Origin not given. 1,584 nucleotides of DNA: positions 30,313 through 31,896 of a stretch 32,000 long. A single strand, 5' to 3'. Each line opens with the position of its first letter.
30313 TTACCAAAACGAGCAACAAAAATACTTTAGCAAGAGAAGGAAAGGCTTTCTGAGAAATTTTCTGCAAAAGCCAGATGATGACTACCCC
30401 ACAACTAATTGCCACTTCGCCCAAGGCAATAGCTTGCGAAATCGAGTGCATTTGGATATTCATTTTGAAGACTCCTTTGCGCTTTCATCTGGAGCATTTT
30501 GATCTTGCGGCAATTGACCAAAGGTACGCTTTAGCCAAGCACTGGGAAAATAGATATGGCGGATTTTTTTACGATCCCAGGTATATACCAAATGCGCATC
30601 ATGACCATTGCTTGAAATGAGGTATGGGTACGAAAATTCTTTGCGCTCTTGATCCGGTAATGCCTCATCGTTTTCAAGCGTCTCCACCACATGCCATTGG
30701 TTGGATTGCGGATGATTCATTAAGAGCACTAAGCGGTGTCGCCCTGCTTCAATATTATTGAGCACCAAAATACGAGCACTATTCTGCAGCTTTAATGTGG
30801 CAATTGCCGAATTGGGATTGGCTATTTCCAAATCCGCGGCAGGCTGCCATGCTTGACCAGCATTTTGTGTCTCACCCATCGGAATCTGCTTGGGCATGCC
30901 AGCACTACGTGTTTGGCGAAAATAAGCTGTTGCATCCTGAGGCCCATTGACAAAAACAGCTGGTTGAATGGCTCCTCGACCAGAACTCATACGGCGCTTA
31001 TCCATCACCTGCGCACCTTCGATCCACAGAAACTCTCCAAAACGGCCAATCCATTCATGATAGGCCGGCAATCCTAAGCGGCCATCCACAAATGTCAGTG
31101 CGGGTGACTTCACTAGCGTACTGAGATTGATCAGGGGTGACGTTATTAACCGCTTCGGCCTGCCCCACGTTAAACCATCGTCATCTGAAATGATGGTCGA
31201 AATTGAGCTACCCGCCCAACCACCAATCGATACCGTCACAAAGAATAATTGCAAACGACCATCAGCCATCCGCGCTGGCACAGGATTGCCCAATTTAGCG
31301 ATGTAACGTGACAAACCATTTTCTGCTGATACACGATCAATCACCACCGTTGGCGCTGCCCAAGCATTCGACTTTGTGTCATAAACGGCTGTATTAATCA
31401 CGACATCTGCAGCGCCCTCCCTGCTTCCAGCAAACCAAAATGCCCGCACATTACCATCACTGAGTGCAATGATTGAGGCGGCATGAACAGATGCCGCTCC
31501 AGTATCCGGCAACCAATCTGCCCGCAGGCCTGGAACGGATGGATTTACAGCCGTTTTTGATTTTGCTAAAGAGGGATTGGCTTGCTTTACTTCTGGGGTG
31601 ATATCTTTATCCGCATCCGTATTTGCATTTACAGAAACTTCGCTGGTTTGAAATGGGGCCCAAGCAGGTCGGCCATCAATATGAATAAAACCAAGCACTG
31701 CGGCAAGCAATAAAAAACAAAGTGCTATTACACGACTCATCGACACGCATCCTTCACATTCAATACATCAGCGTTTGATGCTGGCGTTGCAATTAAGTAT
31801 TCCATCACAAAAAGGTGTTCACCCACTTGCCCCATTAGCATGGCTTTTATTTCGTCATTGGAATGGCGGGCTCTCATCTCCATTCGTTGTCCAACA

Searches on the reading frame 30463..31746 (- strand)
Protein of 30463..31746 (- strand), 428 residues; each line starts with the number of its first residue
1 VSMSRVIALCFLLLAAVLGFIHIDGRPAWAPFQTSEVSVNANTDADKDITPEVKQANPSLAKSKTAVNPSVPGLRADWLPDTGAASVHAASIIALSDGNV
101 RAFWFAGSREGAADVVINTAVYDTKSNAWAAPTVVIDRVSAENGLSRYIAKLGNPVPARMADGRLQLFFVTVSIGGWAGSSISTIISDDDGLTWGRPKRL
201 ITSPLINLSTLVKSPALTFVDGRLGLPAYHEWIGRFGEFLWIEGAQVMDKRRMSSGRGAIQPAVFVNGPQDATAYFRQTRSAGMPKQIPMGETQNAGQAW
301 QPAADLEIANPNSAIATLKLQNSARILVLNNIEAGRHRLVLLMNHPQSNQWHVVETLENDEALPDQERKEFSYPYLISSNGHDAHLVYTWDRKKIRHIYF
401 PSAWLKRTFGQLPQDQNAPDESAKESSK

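Call 28: search_protein_families(library=pfam, max_evalue=0.01, proteins=[window:30463-31746:-])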
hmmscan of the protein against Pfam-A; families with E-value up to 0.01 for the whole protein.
window:30463-31746:- (428 aa): 1 family
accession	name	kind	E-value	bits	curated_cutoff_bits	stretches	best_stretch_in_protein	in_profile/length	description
PF13088.12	BNR_2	-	3.8e-68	230.3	31.4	1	98-382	1-273/277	BNR repeat-like domain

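Call 33: find_homologous_proteins(query=window:30463-31746:-, max_evalue=1e-20)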
Query window:30463-31746:- (428 aa): 2890 proteins with E <= 1e-20 among 8000 candidates; the best 120 are listed.
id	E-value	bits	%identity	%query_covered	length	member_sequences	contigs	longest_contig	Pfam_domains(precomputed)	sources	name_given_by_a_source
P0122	3.1e-284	960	99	100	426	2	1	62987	PF13088.13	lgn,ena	-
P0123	3.5e-243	825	86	99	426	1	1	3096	PF13088.13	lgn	-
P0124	6.2e-226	768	81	99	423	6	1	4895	PF13088.13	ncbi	-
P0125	4.3e-218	742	78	98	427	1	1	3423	PF13088.13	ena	-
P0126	1.8e-215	734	77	98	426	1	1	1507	PF13088.13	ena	-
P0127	4.7e-214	729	77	99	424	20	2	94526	PF13088.13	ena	-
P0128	4.7e-212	722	74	99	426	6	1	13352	PF13088.13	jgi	jgi:predicted neuraminidase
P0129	1.4e-211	721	74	99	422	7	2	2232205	PF13088.13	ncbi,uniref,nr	ncbi:hypothetical protein A8O14_06780 [Polynucleobacter wuianus]|uniref:Sialidase domain-containing 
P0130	8.1e-209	712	76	96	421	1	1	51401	PF13088.13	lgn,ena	-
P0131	1.6e-207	707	74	99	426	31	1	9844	PF13088.13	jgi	-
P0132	1.0e-206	705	75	99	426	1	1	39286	PF13088.13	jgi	jgi:predicted neuraminidase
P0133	5.0e-206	703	75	97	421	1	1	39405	PF13088.13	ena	-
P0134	8.3e-206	702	73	97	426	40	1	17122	PF13088.13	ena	-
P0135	1.1e-205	701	75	97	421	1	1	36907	PF13088.13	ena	-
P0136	1.2e-205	701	75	97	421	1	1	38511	PF13088.13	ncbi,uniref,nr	ncbi:exo-alpha-sialidase [Polynucleobacter sp. AP-Feld-500C-C5]|uniref:sialidase family protein n=1 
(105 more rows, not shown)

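Call 34: find_encoding_contigs(protein=P0122, flank=10000, max_places=4)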
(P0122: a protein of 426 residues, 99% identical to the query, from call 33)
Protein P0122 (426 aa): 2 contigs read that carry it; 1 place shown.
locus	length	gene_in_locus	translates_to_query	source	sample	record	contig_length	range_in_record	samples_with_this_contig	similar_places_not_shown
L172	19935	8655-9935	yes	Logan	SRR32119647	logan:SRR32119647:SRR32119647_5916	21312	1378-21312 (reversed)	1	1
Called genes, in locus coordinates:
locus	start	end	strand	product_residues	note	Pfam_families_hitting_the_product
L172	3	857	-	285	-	?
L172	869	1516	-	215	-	PF01865:PhoU_div, PF01895:PhoU (faint)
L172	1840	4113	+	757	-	PF00403:HMA, PF00122:E1-E2_ATPase, PF00702:Hydrolase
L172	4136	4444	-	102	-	PF11249:DUF3047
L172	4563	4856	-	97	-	PF06146:PsiE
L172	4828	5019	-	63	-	-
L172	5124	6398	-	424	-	PF07992:Pyr_redox_2, PF21706:FCSD_central, PF09242:FCSD-flav_bind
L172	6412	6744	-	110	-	-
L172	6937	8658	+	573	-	PF02366:PMT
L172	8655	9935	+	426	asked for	PF13088:BNR_2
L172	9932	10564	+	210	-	-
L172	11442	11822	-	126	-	PF03328:HpcH_HpaI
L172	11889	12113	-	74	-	PF03328:HpcH_HpaI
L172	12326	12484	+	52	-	-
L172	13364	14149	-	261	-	PF00106:adh_short, PF13561:adh_short_C2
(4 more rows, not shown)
